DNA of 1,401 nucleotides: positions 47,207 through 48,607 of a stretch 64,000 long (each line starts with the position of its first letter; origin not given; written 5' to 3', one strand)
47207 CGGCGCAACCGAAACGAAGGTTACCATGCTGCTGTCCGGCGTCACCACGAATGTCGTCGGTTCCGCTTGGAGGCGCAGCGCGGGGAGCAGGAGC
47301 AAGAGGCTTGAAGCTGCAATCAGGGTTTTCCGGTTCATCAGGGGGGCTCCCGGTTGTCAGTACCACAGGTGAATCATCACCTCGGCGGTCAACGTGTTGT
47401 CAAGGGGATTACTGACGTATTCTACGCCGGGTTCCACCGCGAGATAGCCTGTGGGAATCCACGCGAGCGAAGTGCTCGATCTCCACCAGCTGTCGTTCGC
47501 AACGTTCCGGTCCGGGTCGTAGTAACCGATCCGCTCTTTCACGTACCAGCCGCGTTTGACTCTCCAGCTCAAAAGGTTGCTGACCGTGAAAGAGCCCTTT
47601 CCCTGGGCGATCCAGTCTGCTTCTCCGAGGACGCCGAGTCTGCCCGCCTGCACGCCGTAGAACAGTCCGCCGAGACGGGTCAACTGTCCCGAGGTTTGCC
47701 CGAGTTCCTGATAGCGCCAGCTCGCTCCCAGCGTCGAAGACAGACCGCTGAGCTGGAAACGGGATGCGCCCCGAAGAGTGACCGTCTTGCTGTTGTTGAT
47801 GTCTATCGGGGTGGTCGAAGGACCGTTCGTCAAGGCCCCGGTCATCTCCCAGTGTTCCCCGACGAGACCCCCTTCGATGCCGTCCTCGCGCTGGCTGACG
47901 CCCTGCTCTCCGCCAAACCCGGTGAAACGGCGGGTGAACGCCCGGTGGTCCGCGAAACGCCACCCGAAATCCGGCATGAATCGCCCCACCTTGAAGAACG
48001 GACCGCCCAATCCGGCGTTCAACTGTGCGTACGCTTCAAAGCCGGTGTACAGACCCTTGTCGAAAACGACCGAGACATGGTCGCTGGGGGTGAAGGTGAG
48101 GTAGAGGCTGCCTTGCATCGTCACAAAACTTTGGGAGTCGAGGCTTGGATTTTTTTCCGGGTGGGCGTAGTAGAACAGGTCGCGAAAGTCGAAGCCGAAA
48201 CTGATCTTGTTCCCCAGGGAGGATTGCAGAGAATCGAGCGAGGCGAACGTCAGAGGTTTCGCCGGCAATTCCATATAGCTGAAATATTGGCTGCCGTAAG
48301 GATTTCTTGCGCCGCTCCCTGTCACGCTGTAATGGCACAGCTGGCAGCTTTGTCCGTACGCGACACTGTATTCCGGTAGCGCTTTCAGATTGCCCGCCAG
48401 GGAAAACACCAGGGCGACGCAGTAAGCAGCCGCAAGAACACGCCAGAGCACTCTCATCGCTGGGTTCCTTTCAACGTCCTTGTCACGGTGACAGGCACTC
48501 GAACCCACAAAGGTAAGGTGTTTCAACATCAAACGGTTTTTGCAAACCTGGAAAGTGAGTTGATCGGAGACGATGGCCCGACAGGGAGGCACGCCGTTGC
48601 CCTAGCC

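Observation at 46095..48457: Candidate outer-membrane electron conduit: Cyc2-like fused cytochrome-porin + YceI + monoheme cytochrome c lipoprotein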

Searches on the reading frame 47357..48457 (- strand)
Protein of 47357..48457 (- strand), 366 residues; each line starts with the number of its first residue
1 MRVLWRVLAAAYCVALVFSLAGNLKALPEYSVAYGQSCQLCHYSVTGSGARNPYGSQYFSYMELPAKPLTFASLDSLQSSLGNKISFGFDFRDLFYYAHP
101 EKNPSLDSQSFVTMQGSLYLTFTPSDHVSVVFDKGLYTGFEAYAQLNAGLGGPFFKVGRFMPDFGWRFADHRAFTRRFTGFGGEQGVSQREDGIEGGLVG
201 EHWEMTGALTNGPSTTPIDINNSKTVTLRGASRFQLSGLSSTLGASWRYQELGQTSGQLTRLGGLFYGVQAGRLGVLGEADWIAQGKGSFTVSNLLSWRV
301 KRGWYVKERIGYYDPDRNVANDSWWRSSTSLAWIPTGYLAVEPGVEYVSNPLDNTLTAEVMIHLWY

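Call 3: search_protein_families(library=pfam, proteins=[window:47357-48457:-], max_evalue=1)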
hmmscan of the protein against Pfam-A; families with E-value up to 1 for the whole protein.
window:47357-48457:- (366 aa): 0 families

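Call 4: search_protein_families(library=ncbifam, proteins=[window:47357-48457:-], max_evalue=1)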
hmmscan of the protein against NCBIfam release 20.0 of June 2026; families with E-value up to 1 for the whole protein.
window:47357-48457:- (366 aa): 0 families

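Call 5: find_homologous_proteins(query=window:47357-48457:-, max_evalue=0.001)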
Query window:47357-48457:- (366 aa): 10 proteins with E <= 0.001 among 8000 candidates.
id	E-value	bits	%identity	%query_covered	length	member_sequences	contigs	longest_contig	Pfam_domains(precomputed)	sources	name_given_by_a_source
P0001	4.2e-250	847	100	100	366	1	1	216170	-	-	-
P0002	8.8e-163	560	63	100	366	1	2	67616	-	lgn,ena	-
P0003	3.1e-107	377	48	100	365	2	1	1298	-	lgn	-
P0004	5.1e-97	343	46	100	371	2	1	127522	-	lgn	-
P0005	2.4e-94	335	47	98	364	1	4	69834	-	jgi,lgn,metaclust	metaclust:\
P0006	3.8e-75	271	42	94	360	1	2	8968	-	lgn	-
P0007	1.8e-34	138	31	92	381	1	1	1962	-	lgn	-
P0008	8.9e-30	122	31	96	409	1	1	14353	-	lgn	-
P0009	3.8e-20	90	31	77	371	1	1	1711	-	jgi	jgi:hypothetical protein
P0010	4.5e-9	54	26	75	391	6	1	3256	-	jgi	jgi:hypothetical protein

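Call 6: search_solved_structures(query=window:47357-48457:-, max_evalue=10)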
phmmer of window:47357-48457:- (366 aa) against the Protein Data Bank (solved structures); distinct sequences matched with E-value up to 10: 0.

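Call 10: find_encoding_contigs(protein=P0002, flank=6000, max_places=3)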
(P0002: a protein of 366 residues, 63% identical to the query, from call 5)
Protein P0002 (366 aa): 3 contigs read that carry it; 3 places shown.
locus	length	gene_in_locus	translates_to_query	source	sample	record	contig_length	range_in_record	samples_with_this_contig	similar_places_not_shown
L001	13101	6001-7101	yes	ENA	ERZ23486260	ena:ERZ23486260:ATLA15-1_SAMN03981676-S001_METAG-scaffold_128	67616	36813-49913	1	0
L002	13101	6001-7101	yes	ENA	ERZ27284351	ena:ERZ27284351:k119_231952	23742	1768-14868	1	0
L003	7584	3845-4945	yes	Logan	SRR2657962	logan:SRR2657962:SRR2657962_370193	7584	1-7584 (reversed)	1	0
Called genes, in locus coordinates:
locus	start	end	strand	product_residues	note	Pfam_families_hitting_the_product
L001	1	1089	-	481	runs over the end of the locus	PF00772:DnaB, PF13481:AAA_25, PF03796:DnaB_C, PF06745:ATPase (weak)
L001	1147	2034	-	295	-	PF03167:UDG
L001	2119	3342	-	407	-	PF02441:Flavoprotein, PF04127:DFP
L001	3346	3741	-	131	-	PF01192:RNA_pol_Rpb6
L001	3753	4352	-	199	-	PF00625:Guanylate_kin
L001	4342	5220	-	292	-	PF03755:YicC-like_N, PF08340:YicC-like_C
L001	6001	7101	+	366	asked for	-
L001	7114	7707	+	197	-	PF04264:YceI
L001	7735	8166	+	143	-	PF07635:PSCyt1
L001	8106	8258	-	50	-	-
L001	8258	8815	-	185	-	PF14512:TM1586_NiRdase (faint), PF00881:Nitroreductase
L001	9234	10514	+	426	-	PF05222:AlaDh_PNT_N, PF02826:2-Hacid_dh_C (faint), PF01262:AlaDh_PNT_C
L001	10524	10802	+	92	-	PF12769:PNTB_4TM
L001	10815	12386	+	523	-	PF02233:PNTB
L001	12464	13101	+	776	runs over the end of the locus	-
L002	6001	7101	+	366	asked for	-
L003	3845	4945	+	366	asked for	-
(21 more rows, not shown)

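Call 11: find_encoding_contigs(protein=P0004, flank=6000, max_places=2)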
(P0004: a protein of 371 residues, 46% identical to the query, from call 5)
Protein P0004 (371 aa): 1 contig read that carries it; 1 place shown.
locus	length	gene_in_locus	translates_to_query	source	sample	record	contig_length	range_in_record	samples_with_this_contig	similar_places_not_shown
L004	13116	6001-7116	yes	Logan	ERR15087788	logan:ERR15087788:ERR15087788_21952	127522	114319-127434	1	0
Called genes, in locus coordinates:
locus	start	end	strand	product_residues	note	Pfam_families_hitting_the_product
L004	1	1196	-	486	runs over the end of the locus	PF00772:DnaB, PF03796:DnaB_C, PF06745:ATPase (weak), PF13481:AAA_25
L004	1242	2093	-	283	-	PF03167:UDG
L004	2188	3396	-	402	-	PF02441:Flavoprotein, PF04127:DFP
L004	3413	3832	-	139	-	PF01192:RNA_pol_Rpb6 (faint)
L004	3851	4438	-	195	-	PF00625:Guanylate_kin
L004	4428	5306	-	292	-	PF03755:YicC-like_N, PF08340:YicC-like_C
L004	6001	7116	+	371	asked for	-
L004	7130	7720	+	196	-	PF04264:YceI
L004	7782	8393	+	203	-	PF04264:YceI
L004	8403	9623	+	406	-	-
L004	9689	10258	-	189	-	PF00881:Nitroreductase, PF14512:TM1586_NiRdase (faint), PF00881:Nitroreductase (weak)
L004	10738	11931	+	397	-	PF05222:AlaDh_PNT_N, PF02826:2-Hacid_dh_C (faint), PF01262:AlaDh_PNT_C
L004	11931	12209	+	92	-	PF12769:PNTB_4TM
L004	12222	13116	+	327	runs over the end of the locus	?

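Call 12: find_encoding_contigs(protein=P0005, flank=6000, max_places=2)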
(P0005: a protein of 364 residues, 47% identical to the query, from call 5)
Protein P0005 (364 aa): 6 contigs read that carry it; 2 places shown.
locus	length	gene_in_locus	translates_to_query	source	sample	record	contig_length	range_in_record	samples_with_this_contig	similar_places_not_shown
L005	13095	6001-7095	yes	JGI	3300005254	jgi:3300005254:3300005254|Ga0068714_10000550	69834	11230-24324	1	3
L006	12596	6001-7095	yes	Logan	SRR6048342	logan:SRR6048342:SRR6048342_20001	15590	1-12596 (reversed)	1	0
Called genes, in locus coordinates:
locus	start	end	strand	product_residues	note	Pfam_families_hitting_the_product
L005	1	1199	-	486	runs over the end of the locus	PF00772:DnaB, PF03796:DnaB_C, PF06745:ATPase (faint), PF13481:AAA_25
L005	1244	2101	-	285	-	PF03167:UDG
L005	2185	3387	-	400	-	PF02441:Flavoprotein, PF04127:DFP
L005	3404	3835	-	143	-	PF01192:RNA_pol_Rpb6 (weak)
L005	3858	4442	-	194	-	PF00625:Guanylate_kin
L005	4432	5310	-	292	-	PF03755:YicC-like_N, PF08340:YicC-like_C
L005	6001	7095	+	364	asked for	-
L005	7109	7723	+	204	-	PF04264:YceI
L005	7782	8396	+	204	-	PF04264:YceI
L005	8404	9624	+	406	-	PF00034:Cytochrom_C (faint), PF13442:Cytochrome_CBB3 (faint), PF22297:PccH (faint), PF07635:PSCyt1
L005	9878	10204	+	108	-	PF12840:HTH_20, PF01022:HTH_5, PF12802:MarR_2 (weak)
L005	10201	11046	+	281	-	PF08327:AHSA1, PF13474:SnoaL_3, PF14534:DUF4440 (weak)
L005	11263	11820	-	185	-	PF00881:Nitroreductase, PF14512:TM1586_NiRdase (faint)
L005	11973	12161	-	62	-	-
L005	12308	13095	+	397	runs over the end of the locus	PF05222:AlaDh_PNT_N, PF01262:AlaDh_PNT_C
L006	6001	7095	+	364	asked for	-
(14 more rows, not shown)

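Call 13: find_encoding_contigs(protein=P0008, flank=6000, max_places=2)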
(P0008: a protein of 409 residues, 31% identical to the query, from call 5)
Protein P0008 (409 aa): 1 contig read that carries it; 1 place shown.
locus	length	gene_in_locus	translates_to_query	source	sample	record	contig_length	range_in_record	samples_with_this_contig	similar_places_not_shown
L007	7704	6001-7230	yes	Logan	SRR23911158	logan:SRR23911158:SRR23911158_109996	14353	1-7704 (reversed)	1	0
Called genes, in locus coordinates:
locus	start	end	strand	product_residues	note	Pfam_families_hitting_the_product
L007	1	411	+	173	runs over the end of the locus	-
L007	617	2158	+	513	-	PF07995:GSDH, PF13860:FlgD_ig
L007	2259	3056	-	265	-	-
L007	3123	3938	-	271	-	-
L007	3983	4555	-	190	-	-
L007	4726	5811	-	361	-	PF07452:CHRD, PF13860:FlgD_ig (faint)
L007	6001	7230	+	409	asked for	-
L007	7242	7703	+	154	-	?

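Call 14: find_encoding_contigs(protein=P0006, flank=6000, max_places=2)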
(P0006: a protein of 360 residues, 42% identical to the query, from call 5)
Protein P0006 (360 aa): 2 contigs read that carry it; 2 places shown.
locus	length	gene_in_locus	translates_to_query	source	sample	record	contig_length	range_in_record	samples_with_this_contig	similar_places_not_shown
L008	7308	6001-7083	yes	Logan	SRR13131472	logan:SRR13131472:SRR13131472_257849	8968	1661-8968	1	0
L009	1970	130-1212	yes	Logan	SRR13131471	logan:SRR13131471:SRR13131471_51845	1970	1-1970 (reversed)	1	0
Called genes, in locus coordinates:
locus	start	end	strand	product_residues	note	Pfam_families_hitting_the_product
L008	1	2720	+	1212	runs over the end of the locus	PF07719:TPR_2 (faint), PF09976:TPR_21 (faint), PF12895:ANAPC3 (faint), PF13174:TPR_6 (faint), PF13181:TPR_8 (faint), PF13428:TPR_14 (faint), PF13432:TPR_16 (weak), PF13432:TPR_16, +8 more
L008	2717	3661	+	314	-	PF04389:Peptidase_M28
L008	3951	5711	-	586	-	PF18962:Por_Secre_tail (weak)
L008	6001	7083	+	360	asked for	-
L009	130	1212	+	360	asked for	-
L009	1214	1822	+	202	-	PF04264:YceI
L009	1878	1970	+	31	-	?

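Call 15: search_protein_families(library=pfam, proteins=[L007:7242-7703:+, L004:8403-9623:+, L005:8404-9624:+, L004:7130-7720:+, L004:7782-8393:+, L007:4726-5811:-, L007:3983-4555:-, L007:3123-3938:-, L007:2259-3056:-], max_evalue=0.1)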
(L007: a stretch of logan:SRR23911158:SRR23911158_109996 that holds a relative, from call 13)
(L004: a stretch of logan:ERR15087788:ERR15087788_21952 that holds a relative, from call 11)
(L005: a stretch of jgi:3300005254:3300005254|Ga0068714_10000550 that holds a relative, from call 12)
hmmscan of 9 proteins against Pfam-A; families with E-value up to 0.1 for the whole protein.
L007:7242-7703:+ (154 aa): 1 family
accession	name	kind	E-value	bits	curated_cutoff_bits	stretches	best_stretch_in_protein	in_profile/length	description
PF04264.18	YceI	-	1.9e-18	67.7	23.7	1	51-154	19-109/150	YceI-like domain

L004:8403-9623:+ (406 aa): 15 families
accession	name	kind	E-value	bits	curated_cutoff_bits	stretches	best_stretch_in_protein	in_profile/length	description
PF07635.16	PSCyt1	-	3e-27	95.4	22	3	303-362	1-59/59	Planctomycete cytochrome C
PF13442.11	Cytochrome_CBB3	-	5.5e-16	59.1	27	2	297-378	8-68/68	Cytochrome C oxidase, cbb3-type, subunit III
PF00034.26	Cytochrom_C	-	3.7e-11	44.6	21.3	2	298-379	7-87/90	Cytochrome c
PF14376.11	Haem_bd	-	6.3e-06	26.6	27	0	178-219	30-73/133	Haem-binding domain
PF22297.1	PccH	-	2.7e-05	24.7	24.4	0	59-81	2-25/133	PccH Cytochrome c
PF09086.16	DUF1924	-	0.00052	20.7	22.5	0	67-92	25-50/96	Domain of unknown function (DUF1924)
PF22113.1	Mtrc-MtrF_II-IV_dom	-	0.001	19.1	30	0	188-200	29-41/176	Outer membrane cytochrome MtrC/MtrF-like, domains II/IV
PF14522.11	Cytochrome_C7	-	0.0011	19.2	24.8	0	187-197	13-23/67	Cytochrome c7 and related cytochrome c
PF06934.16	CTI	-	0.0022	17.1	25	0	245-272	88-115/692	Fatty acid cis/trans isomerase (CTI)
PF09698.15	GSu_C4xC__C2xCH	-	0.0099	17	21.7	0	166-194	12-36/36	Geobacter CxxxxCH...CXXCH motif (GSu_C4xC__C2xCH)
PF14495.11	Cytochrom_C550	-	0.011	15.8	27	0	296-313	30-47/136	Cytochrome c-550 domain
PF14537.11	Cytochrom_c3_2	-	0.016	16.1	25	0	185-197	24-36/79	Cytochrome c3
PF07627.16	PSCyt3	-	0.017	15.9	27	0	300-324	68-91/98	Protein of unknown function (DUF1588)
PF09699.15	Paired_CXXCH_1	-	0.041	14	20.6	0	188-196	7-15/41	Doubled CXXCH motif (Paired_CXXCH_1)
PF11845.13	Tll0287-like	-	0.09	13.7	24.1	0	68-89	101-122/144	Tll0287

L005:8404-9624:+ (406 aa): 14 families
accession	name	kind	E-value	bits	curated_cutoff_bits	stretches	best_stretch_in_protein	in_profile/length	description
PF07635.16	PSCyt1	-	1e-26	93.7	22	3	296-354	1-58/59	Planctomycete cytochrome C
PF13442.11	Cytochrome_CBB3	-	1.8e-14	54.3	27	2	290-371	8-68/68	Cytochrome C oxidase, cbb3-type, subunit III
PF00034.26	Cytochrom_C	-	1.4e-08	36.4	21.3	0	292-373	8-88/90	Cytochrome c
PF22297.1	PccH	-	1.3e-06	28.9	24.4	0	58-78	2-22/133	PccH Cytochrome c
PF14376.11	Haem_bd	-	6.8e-06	26.5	27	0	171-213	29-73/133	Haem-binding domain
PF14522.11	Cytochrome_C7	-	0.00017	21.8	24.8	0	293-306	13-25/67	Cytochrome c7 and related cytochrome c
PF09086.16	DUF1924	-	0.00023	21.9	22.5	0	51-91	10-50/96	Domain of unknown function (DUF1924)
PF09698.15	GSu_C4xC__C2xCH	-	0.0021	19.2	21.7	0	159-188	11-36/36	Geobacter CxxxxCH...CXXCH motif (GSu_C4xC__C2xCH)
PF14537.11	Cytochrom_c3_2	-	0.0052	17.7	25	0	177-193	22-38/79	Cytochrome c3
PF22113.1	Mtrc-MtrF_II-IV_dom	-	0.0062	16.5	30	0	181-191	120-130/176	Outer membrane cytochrome MtrC/MtrF-like, domains II/IV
PF11845.13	Tll0287-like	-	0.01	16.7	24.1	0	180-192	100-112/144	Tll0287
PF09699.15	Paired_CXXCH_1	-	0.023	14.8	20.6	0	182-195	7-20/41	Doubled CXXCH motif (Paired_CXXCH_1)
PF24634.1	DUF7631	-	0.052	14.5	27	0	294-317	4-27/50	Domain of unknown function (DUF7631)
PF04121.18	Nup84_Nup100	-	0.052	12.1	22.5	1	132-185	57-105/717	Nuclear pore protein 84 / 107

L004:7130-7720:+ (196 aa): 1 family
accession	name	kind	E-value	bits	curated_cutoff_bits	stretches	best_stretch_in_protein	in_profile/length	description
PF04264.18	YceI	-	9.7e-21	75.1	23.7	1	36-172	10-131/150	YceI-like domain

L004:7782-8393:+ (203 aa): 1 family
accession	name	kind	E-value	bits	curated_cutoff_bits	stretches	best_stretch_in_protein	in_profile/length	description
PF04264.18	YceI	-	1.5e-21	77.8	23.7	1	40-199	8-149/150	YceI-like domain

L007:4726-5811:- (361 aa): 3 families
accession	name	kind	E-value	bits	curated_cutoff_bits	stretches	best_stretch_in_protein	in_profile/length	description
PF07452.17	CHRD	-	3.1e-49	167.1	24.1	2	29-138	1-117/117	CHRD domain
PF13860.13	FlgD_ig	-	1.5e-05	25.3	27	1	297-342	23-69/79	FlgD Ig-like domain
PF18962.6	Por_Secre_tail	-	0.00032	21.4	27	1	279-359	3-75/75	Secretion system C-terminal sorting domain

L007:3983-4555:- (190 aa): 2 families
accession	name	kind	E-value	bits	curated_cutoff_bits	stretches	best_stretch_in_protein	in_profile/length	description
PF01833.30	TIG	-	4.8e-05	23.7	20.9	1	2-71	4-72/84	IPT/TIG domain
PF07635.16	PSCyt1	-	0.014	16.5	22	1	101-163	1-56/59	Planctomycete cytochrome C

L007:3123-3938:- (271 aa): 0 families

L007:2259-3056:- (265 aa): 1 family
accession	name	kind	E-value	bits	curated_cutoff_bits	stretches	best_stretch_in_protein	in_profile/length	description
PF17957.7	Big_7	-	0.08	14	24.1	0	129-169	30-59/70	Bacterial Ig domain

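Call 16: predict_structure(alignment_id=A1)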
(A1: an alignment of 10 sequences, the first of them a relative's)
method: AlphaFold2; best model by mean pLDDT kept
length: 366 residues; sequences in the alignment: 10
mean_pLDDT: 65.5   pTM: 0.67
mean pLDDT of the five models: 65.5, 63.8, 62.3, 61.3, 59.8
residues with pLDDT >= 90: 2; 70-90: 166; 50-70: 125; < 50: 73
segments of 3 or more residues with pLDDT < 50: 22-66, 76-82, 182-188
pLDDT, mean of each block of 10 residues (from residue 1): 59 57 35 30 32 30 48 50 59 63 54 61 71 63 70 77 62 63 46 80 82 57 76 81 84 58 85 84 81 86 83 78 84 71 83 75 64
secondary structure, 60 per line:
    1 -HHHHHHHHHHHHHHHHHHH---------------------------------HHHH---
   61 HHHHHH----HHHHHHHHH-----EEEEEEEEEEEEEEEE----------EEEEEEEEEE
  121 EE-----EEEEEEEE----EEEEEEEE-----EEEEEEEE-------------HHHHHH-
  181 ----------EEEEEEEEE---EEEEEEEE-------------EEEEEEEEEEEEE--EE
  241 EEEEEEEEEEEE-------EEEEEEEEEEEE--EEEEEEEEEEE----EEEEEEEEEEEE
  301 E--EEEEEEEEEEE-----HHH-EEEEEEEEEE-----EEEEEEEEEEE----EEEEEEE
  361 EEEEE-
elements in order: H2-20 H54-57 H61-66 H71-79 E85-100 E111-122 E128-135 E140-147 E153-160 H174-179 E191-199 E203-210 E224-236 E239-252 E260-271 E274-284 E289-301 E304-314 E324-333 E339-349 E354-365

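Call 18: search_protein_representatives(alignment_id=A1)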
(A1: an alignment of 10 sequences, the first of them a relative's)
Query: 10 sequences, 368 profile positions. Proteins with E-value up to 0.001 (for the whole library): 2881; up to 1e-10: 1596; up to 1e-30: 438. The best 150 are listed.
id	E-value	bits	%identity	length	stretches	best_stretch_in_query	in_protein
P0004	1.3e-161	554.1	-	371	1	1-368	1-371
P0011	6.5e-121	420.2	-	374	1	6-368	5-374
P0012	1.3e-112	392.8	-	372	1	1-368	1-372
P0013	1.2e-109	383.1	-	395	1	1-368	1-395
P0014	3.5e-109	381.5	-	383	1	8-368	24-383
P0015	1.6e-107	376.1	-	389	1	15-368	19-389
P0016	3.5e-104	365.1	-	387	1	10-368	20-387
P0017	1.2e-101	356.8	-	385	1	3-368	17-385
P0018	2.6e-101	355.7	-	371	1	9-368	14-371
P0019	2.1e-100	352.7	-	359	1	9-368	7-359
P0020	6.7e-100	351.0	-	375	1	17-368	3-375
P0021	7.7e-99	347.5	-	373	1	9-366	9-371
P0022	2.4e-97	342.6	-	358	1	15-368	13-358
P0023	6.2e-97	341.2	-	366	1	16-368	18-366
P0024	5.5e-96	338.1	-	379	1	11-353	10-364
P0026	4.8e-94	331.7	-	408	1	5-368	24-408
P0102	9.1e-58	212.4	-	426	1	10-367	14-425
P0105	3.4e-57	210.5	-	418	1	11-353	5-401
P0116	1.2e-54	202.1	-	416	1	13-366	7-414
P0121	2.3e-54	201.2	-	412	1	8-368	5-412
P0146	2.1e-52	194.7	-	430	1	14-350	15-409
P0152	1.9e-51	191.6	-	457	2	78-350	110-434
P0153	2.0e-51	191.5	-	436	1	13-368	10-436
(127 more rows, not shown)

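Call 19: list_cluster_members(proteins=[P0011, P0013, P0026, P0102, P0146, P0153, P0152, P0105, P0116, P0121])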
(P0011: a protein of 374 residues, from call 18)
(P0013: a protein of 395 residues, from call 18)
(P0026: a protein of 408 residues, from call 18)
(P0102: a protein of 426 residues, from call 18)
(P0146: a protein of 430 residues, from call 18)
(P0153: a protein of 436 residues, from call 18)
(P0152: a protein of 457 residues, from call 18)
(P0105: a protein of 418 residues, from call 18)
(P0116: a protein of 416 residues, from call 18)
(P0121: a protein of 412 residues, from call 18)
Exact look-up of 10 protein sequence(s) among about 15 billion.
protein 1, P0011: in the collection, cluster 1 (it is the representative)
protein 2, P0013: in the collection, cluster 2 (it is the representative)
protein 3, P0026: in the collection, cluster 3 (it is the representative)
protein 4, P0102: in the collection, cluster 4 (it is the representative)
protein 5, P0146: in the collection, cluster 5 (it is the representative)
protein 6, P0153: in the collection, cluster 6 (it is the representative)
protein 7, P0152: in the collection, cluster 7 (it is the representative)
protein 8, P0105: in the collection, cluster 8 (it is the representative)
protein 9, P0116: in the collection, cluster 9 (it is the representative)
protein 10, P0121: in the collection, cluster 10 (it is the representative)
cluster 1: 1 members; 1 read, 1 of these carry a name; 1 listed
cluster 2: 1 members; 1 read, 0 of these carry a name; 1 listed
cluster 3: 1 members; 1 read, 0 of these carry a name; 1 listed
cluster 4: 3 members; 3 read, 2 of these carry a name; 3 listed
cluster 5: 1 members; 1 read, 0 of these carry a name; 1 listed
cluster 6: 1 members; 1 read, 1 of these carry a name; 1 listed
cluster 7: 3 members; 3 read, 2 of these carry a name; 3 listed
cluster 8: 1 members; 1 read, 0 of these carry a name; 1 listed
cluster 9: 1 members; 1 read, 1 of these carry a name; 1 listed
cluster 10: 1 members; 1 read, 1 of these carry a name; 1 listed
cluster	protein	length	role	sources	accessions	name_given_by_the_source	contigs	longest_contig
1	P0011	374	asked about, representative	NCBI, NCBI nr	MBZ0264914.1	hypothetical protein K8I28_09620 [bacterium] | hypothetical protein [bacterium]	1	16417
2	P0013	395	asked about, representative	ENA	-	-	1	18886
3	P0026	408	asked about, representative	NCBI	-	-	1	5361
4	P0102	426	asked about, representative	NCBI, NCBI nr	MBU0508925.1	hypothetical protein KKH27_08830 [bacterium] | hypothetical protein [bacterium]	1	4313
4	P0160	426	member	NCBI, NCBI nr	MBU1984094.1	hypothetical protein KJ815_06775 [bacterium] | hypothetical protein [bacterium]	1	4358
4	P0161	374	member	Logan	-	-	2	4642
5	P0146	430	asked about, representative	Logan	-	-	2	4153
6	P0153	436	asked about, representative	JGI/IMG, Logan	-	hypothetical protein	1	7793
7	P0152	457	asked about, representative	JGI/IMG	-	hypothetical protein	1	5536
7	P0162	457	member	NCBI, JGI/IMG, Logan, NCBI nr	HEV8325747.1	MAG TPA: hypothetical protein VG389_29320 [Myxococcota bacterium] | hypothetical protein | hypothetical protein [Myxococcota bacterium]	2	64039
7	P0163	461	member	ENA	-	-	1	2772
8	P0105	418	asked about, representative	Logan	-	-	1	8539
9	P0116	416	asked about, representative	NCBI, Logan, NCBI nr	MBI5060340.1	hypothetical protein HZB60_11240 [candidate division KSB1 bacterium] | hypothetical protein [candidate division KSB1 bacterium]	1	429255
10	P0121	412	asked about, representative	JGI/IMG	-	hypothetical protein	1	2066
